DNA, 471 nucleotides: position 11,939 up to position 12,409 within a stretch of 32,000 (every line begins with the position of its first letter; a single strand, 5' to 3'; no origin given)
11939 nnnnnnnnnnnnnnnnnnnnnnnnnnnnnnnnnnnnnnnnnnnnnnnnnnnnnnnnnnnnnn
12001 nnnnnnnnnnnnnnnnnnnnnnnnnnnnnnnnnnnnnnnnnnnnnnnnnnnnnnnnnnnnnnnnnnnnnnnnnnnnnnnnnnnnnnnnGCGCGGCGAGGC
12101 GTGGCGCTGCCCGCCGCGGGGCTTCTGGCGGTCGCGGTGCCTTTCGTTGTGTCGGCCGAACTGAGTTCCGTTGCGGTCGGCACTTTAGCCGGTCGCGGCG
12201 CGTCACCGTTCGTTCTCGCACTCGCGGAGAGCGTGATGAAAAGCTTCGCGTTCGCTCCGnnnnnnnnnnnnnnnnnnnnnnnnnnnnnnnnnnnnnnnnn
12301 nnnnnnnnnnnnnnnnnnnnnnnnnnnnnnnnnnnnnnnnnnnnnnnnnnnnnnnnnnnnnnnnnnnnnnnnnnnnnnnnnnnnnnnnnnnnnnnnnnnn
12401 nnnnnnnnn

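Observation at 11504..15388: One polypeptide combining ECF sigma factor, membrane anchor and ~1000 aa of beta-propeller sensor, with no anti-sigma gene nearby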

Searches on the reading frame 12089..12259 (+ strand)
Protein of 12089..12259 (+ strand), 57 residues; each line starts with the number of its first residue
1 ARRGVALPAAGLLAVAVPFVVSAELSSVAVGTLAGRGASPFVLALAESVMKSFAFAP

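Call 74: search_solved_structures(query=A4, max_evalue=10)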
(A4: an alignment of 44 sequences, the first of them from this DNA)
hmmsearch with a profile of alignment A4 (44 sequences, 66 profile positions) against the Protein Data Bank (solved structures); distinct sequences matched with E-value up to 10: 1.
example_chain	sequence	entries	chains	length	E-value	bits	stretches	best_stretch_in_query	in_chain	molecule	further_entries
8vx9_B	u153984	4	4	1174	0.036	17.7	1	2-59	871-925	HamB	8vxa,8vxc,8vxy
